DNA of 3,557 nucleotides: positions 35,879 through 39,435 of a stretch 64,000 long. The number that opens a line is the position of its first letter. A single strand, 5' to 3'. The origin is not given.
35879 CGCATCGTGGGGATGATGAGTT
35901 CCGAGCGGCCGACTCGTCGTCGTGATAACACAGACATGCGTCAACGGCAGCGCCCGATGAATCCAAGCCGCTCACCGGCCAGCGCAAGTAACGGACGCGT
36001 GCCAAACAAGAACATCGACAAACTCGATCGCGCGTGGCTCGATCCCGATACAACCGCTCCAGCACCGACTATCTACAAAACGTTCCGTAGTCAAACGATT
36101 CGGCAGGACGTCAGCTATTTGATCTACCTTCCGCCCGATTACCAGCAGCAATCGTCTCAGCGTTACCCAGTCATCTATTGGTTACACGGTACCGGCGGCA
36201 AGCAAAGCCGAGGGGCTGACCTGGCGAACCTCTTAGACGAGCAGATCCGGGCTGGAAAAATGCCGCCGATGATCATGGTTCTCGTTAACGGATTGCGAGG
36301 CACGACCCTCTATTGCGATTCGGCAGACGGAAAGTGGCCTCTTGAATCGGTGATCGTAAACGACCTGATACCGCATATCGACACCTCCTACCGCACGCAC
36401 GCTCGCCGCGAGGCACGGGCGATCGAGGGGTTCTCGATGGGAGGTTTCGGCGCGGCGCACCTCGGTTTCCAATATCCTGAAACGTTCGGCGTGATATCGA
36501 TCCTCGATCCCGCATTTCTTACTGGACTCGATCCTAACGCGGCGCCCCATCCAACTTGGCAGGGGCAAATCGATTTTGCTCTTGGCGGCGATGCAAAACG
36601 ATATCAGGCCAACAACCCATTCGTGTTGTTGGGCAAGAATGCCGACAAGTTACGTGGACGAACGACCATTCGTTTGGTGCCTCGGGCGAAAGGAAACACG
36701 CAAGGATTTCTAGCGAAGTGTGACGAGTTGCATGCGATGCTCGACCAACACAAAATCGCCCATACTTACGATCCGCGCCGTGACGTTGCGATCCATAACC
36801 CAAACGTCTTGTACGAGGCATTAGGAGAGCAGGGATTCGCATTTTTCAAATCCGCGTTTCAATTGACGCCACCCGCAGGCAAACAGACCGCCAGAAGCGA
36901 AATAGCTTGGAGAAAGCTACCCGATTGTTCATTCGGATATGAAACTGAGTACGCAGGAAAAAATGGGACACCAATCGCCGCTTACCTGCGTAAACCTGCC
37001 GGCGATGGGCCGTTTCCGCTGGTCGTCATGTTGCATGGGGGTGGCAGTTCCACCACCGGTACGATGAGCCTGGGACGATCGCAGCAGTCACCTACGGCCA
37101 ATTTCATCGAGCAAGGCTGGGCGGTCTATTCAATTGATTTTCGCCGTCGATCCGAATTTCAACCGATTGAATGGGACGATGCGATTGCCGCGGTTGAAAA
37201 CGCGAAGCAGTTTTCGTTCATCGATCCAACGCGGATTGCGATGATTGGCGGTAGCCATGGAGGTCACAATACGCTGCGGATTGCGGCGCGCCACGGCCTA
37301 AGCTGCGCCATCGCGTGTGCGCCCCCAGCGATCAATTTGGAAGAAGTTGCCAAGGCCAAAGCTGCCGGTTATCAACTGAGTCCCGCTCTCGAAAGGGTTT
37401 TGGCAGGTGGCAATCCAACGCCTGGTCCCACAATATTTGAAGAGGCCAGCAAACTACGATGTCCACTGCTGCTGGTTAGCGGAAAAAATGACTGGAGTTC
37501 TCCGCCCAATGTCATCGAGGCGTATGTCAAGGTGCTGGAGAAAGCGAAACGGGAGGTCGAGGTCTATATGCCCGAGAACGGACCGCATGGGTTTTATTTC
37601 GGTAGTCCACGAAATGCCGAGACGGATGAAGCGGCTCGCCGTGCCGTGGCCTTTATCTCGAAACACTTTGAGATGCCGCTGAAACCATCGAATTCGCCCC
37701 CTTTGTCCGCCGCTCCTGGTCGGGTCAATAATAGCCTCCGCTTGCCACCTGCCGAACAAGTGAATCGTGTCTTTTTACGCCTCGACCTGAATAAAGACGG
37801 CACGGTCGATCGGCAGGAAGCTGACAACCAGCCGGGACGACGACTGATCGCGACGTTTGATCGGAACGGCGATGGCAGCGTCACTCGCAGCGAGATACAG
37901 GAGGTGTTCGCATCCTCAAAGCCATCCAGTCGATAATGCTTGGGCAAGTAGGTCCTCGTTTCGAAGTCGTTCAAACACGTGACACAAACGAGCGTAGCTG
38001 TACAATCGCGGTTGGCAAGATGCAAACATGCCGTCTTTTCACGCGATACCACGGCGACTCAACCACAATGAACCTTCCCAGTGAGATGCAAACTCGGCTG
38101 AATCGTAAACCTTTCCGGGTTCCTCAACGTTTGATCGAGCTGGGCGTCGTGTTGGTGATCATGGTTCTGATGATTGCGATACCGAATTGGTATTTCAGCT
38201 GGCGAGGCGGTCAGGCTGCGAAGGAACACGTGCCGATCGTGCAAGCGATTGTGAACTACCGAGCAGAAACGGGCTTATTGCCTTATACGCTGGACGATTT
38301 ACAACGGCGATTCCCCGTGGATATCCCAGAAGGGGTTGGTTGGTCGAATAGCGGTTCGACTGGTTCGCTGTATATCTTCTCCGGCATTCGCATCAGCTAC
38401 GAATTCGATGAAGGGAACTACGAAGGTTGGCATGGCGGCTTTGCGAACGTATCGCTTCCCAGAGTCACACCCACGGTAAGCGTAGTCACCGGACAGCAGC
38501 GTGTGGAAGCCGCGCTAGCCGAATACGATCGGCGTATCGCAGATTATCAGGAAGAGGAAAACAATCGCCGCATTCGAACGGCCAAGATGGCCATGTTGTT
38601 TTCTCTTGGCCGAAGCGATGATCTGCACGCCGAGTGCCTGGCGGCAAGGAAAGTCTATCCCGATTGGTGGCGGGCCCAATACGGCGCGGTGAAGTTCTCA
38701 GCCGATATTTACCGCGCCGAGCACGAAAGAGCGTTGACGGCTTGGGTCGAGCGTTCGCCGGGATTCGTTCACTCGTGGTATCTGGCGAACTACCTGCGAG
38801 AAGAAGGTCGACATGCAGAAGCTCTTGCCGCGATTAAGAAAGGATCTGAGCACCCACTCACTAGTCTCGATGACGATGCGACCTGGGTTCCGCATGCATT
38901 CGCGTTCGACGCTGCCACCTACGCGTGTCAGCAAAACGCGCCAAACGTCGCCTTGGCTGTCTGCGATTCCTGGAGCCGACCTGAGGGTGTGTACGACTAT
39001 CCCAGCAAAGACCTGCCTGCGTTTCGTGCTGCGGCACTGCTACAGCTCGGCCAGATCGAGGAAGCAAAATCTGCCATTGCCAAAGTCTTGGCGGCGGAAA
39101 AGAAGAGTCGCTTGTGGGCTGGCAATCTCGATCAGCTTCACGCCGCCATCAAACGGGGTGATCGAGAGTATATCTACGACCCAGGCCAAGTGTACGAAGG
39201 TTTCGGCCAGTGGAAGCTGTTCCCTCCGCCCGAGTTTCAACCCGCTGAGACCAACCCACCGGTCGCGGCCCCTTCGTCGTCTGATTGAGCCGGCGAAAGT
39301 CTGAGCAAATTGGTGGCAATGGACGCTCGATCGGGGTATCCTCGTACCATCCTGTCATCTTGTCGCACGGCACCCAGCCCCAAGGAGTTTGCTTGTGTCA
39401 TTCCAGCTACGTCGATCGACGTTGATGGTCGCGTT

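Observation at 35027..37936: TetR-linked secreted fusion of three different hydrolase folds plus an EF-hand pair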

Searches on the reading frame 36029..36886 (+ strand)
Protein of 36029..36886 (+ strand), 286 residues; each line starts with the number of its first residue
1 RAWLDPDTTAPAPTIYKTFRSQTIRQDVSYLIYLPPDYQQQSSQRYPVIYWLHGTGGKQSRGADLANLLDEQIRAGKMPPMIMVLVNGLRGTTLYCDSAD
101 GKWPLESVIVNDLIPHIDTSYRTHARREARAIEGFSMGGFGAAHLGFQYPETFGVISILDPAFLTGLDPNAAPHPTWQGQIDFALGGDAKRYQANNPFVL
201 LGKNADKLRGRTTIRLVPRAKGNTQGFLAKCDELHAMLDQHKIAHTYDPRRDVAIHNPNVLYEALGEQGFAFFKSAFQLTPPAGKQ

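Call 34: search_solved_structures(query=window:36029-36886:+, max_evalue=0.001, show_alignments=3)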
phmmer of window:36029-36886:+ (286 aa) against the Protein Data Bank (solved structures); distinct sequences matched with E-value up to 0.001: 23.
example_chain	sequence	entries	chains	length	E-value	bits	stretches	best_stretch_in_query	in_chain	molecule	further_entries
8z91_A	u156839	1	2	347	6.3e-23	84.5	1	10-168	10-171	Esterase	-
7xrt_A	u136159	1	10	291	1.3e-21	80.1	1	17-159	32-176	Ferulic acid esterase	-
7xrv_A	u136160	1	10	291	3.4e-21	78.8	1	17-159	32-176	Ferulic acid esterase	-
6rzo_A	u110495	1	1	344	3.4e-17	65.6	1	22-156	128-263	Ferulic acid esterase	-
6rzo_B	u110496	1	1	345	3.5e-17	65.6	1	22-156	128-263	Ferulic acid esterase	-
6ne9_A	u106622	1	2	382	1.5e-16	63.5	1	31-154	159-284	Isoamylase protein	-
1jjf_A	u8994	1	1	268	3.9e-16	62.2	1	31-162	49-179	ENDO-1,4-BETA-XYLANASE Z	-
7b5v_A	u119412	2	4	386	7.1e-16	61.3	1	31-153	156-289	Carbohydrate Esterase family 1 protein with an N-terminal carbohydrate binding module fami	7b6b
1jt2_A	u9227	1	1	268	1e-15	60.8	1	31-162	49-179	PROTEIN (ENDO-1,4-BETA-XYLANASE Z)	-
5vol_A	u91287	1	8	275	2.7e-15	59.4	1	16-159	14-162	Putative esterase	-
6rzn_A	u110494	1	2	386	1.1e-14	57.5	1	11-169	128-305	Ferulic acid esterase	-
8bbp_A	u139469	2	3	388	1.1e-14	57.5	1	11-169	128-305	Ferulic acid esterase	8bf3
8bbp_B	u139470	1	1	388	1.7e-14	56.8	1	11-89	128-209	Ferulic acid esterase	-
6mot_A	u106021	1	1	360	6.3e-14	54.9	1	23-142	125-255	Isoamylase N-terminal domain protein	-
6mou_A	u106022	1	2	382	7e-14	54.8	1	23-142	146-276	Isoamylase N-terminal domain protein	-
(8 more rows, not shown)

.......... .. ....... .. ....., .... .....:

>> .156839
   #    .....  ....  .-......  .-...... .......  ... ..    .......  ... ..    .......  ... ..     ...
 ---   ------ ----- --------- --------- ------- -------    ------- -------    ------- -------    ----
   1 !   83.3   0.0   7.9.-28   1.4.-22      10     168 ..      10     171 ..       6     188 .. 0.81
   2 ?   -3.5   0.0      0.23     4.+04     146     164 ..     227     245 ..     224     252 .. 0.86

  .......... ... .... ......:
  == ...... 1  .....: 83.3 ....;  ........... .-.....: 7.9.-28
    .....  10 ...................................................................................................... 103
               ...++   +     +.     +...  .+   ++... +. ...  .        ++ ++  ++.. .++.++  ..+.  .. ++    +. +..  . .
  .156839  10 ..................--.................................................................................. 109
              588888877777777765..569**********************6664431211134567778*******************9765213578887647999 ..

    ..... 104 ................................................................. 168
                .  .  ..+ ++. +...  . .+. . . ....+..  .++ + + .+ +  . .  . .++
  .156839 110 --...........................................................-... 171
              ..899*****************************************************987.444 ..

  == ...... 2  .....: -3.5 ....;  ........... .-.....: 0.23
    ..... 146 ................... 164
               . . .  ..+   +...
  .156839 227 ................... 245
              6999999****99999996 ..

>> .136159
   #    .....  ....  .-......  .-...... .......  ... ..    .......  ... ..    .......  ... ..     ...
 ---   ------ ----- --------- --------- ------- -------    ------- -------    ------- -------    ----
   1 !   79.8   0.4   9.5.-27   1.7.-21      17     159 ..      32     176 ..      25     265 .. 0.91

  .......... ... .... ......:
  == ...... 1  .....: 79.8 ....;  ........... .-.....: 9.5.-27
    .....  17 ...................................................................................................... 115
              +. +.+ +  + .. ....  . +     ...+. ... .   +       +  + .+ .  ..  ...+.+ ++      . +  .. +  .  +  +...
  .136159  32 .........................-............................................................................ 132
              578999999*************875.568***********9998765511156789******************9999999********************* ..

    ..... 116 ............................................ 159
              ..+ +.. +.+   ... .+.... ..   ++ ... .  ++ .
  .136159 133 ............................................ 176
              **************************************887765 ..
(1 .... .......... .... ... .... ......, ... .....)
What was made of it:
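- Closest known: CE1-type feruloyl/acetyl-xylan esterases of Pfam PF00756. Same: E 1e-16 to 1e-21 over the N-terminal 160 residues (call 34).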

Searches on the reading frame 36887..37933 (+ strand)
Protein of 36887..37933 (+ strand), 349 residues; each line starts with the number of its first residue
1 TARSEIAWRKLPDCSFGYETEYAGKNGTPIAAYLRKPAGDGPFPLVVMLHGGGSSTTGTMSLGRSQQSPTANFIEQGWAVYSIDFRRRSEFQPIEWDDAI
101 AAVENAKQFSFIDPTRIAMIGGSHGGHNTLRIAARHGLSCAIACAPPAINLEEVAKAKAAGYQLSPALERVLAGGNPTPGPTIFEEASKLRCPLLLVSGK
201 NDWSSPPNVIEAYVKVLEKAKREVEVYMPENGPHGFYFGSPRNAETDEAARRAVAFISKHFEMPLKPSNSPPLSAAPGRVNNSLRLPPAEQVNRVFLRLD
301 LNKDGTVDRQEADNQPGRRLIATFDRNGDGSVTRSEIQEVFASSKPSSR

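Call 38: search_solved_structures(query=window:36887-37933:+, max_evalue=0.01, show_alignments=2)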
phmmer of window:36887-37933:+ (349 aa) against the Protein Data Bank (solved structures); distinct sequences matched with E-value up to 0.01: 37.
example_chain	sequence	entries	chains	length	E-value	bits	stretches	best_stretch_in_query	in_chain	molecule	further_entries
5yp1_A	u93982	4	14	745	3.2e-11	46.2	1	18-146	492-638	Dipeptidyl aminopeptidase 4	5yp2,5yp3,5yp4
7c72_A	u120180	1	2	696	1.9e-08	37.1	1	36-237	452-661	Prolyl oligopeptidase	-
2ecf_A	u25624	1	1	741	1.2e-07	34.4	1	16-147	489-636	Dipeptidyl peptidase IV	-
1l7a_A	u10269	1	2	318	8e-07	31.7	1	54-228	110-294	Cephalosporin C deacetylase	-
1ods_A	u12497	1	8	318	1.5e-06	30.9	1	75-227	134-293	CEPHALOSPORIN C DEACETYLASE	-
1odt_C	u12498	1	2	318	2.2e-06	30.3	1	55-228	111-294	CEPHALOSPORIN C DEACETYLASE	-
6nkf_A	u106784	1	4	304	2.2e-05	27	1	28-138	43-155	Lip_vut4, C3L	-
9x6a_A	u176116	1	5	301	2.8e-05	26.7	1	32-233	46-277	carboxylesterase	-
4xvc_A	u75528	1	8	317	0.0001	24.8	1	18-169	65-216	Esterase E40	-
5gms_A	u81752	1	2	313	0.00013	24.5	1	18-169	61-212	Esterase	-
5gmr_C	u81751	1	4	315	0.00013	24.5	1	18-169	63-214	Esterase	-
8otu_A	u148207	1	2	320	0.00023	23.7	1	73-146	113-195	Dienelactone hydrolase domain-containing protein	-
3wyd_A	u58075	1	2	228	0.00033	23.2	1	39-147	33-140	LC-Est1C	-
4ypv_A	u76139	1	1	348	0.00034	23.1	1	27-132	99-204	Est8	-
7z2u_A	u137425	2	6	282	0.00039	22.9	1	34-247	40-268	Ferulic acid esterase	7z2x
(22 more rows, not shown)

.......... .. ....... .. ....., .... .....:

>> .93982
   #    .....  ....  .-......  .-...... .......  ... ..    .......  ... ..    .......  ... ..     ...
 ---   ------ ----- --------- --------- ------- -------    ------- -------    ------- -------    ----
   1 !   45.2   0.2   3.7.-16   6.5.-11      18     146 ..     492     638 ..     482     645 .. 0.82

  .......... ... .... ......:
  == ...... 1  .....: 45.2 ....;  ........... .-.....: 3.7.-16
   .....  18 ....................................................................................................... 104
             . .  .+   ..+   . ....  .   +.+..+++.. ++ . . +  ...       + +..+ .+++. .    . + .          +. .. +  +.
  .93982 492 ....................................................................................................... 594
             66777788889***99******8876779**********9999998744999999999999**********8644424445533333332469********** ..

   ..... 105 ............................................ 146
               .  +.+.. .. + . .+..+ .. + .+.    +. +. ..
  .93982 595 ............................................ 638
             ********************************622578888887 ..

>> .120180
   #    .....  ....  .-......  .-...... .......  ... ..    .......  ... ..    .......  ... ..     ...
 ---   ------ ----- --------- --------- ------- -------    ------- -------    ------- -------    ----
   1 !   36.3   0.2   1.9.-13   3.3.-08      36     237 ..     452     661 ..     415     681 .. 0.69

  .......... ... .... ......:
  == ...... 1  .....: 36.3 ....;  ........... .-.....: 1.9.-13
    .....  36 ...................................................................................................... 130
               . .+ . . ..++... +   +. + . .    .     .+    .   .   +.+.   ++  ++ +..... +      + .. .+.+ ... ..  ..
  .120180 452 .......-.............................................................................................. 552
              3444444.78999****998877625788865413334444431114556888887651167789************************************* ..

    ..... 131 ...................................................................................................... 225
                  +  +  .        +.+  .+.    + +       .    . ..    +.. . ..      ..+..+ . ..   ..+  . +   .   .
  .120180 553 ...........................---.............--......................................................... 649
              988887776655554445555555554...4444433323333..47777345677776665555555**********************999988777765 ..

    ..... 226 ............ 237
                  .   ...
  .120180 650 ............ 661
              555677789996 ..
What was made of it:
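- The S9 domain weakly resembles CE7 cephalosporin C deacetylases (E 8e-7, call 38).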

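Call 74: predict_structure(alignment_id=A7)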
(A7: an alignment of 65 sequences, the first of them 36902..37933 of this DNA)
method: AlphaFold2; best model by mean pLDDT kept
length: 344 residues; sequences in the alignment: 65
mean_pLDDT: 87.2   pTM: 0.77
mean pLDDT of the five models: 87.2, 86.9, 85.3, 85.2, 80.7
residues with pLDDT >= 90: 206; 70-90: 99; 50-70: 28; < 50: 11
segments of 3 or more residues with pLDDT < 50: 274-279, 342-344
pLDDT, mean of each block of 10 residues (from residue 1): 93 96 96 97 91 94 95 97 73 95 98 96 94 97 85 91 87 68 95 94 94 97 93 83 95 98 72 46 72 83 81 72 88 79 42
secondary structure, 60 per line:
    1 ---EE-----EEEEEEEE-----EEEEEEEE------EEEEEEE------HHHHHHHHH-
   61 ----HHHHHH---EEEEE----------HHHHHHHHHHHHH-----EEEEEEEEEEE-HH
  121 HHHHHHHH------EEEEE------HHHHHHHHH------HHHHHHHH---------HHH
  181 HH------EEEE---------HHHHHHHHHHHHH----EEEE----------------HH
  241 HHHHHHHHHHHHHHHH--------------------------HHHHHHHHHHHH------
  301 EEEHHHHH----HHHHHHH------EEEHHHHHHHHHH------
elements in order: E11-18 E24-31 E38-44 H51-59 H65-70 E74-78 H89-101 E107-117 H119-128 E135-139 H146-154 H161-168 H178-182 E189-192 H202-214 E219-222 H239-256 H283-294 E301-303 H304-308 H313-319 E326-328 H329-338
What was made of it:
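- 36902..37696 (+): S9/DLH/BD-FAE-like serine hydrolase domain without a beta-propeller, residues 626-890. Ser743, Asp822, His854. AF2 model mean pLDDT 87 (call 74).
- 37748..37915 (+): EF-hand pair, residues 908-963. Ca loops at 920-931 and 945-956. The AF2 domain model shows helix-loop-helix twice with a short beta-bridge (call 74).
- On EF-hand pair: AF2 shows helix-loop-helix twice (call 74).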

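Call 77: fold_search(model_id=the predicted structure, library=pdb)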
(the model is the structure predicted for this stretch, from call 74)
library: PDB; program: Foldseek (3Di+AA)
matches with E <= 10: 1930; with E <= 0.001: 1514
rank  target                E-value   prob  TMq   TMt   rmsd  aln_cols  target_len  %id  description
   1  3f67                  6.5e-16  1.00  0.53  0.75   4.2       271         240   17  Crystal Structure of Putative Dienelactone Hydrolase from Klebsiella pneumoniae subsp. pneumoniae MGH 78578 (released 2008-11-25)
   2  4v2i_A                2.1e-15  1.00  0.60  0.65   3.9       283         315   20  Biochemical characterization and structural analysis of a new cold- active and salt tolerant esterase from the marine  (released 2016-01-13)
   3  7zjo_D                2.5e-15  1.00  0.60  0.65   3.7       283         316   19  Phosphorylated Thalassospira sp. esterase (released 2025-10-29)
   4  7zjo_B                4.7e-15  1.00  0.59  0.64   4.3       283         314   19  Phosphorylated Thalassospira sp. esterase (released 2025-10-29)
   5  7wol_B                5.3e-15  1.00  0.59  0.63   3.7       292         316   19  Crystal structure of lipase TrLipB from Thermomocrobium roseum (released 2023-01-25)
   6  5yp1_B                7.2e-15  1.00  0.55  0.27   4.9       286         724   23  Crystal structure of dipeptidyl peptidase IV (DPP IV) from Pseudoxanthomonas mexicana WO24 (released 2018-02-21)
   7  5lcn_C                7.2e-15  1.00  0.50  0.64   5.4       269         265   17  STRUCTURE OF THE PYROCOCCUS FURIOSUS ESTERASE PF2001 WITH SPACE GROUP P212121 (released 2017-08-02)
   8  7z2v_B                7.7e-15  1.00  0.52  0.67   6.3       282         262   20  Ferulic acid esterase variant S114A from Lactobacillus buchneri (released 2022-11-30)
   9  7c72_A                8.2e-15  1.00  0.59  0.32   4.0       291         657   21  Structure of a mycobacterium tuberculosis puromycin-hydrolyzing peptidase (released 2021-03-24)
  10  5yp1_A                8.7e-15  1.00  0.54  0.28   5.1       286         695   23  Crystal structure of dipeptidyl peptidase IV (DPP IV) from Pseudoxanthomonas mexicana WO24 (released 2018-02-21)
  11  5yp4_D                1.0e-14  1.00  0.57  0.29   3.8       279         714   22  Crystal structure of dipeptidyl peptidase IV (DPP IV) with Lys-Pro from Pseudoxanthomonas mexicana WO24 (released 2018-02-21)
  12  3zwq_B                1.1e-14  1.00  0.55  0.61   4.6       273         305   22  HYPERTHERMOPHILIC ESTERASE FROM THE ARCHEON PYROBACULUM CALIDIFONTIS (released 2011-08-17)
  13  4ypv                  1.1e-14  1.00  0.55  0.60   4.3       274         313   20  High-resolution structure of a metagenome-derived esterase Est8 (released 2016-05-18)
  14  5yp4_C                1.2e-14  1.00  0.55  0.28   4.9       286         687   23  Crystal structure of dipeptidyl peptidase IV (DPP IV) with Lys-Pro from Pseudoxanthomonas mexicana WO24 (released 2018-02-21)
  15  5yp1_C                1.3e-14  1.00  0.55  0.28   5.1       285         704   23  Crystal structure of dipeptidyl peptidase IV (DPP IV) from Pseudoxanthomonas mexicana WO24 (released 2018-02-21)
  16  5yp1_D                1.4e-14  1.00  0.54  0.28   5.4       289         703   24  Crystal structure of dipeptidyl peptidase IV (DPP IV) from Pseudoxanthomonas mexicana WO24 (released 2018-02-21)
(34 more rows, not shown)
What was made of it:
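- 36902..37696 (+): Foldseek hits are dienelactone hydrolase 3f67, HSL-type esterases, the L. buchneri ferulic acid esterase and S9 catalytic domains (call 77).
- Closest known: Prolyl-oligopeptidase. Same: Structural matches to 3f67 and 5yp1 (call 77).
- S9-domain structural neighbours include lipases, HSL-family esterases and a PETase (call 77).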

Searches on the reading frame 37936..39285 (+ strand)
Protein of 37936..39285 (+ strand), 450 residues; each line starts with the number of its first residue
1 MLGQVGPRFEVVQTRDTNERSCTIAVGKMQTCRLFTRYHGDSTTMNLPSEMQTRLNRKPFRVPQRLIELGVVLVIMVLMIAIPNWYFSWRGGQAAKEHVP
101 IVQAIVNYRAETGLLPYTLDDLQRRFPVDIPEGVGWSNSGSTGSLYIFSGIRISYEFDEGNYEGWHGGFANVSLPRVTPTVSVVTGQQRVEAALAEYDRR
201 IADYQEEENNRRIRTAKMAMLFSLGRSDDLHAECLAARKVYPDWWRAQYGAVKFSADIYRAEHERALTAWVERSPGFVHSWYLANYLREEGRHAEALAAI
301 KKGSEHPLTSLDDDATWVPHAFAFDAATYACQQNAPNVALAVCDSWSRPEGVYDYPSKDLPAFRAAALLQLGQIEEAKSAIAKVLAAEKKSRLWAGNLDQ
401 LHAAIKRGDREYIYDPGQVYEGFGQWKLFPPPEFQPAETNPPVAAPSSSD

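Call 3: search_protein_families(library=pfam, proteins=[window:37936-39285:+], max_evalue=0.01)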
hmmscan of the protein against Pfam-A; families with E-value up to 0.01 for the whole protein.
window:37936-39285:+ (450 aa): 2 families
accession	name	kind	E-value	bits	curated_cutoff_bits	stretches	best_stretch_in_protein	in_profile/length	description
PF13428.12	TPR_14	-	0.001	20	23.5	0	364-394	7-37/44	Tetratricopeptide repeat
PF14559.12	TPR_19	-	0.0057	17.4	25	0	364-395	31-63/68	Tetratricopeptide repeat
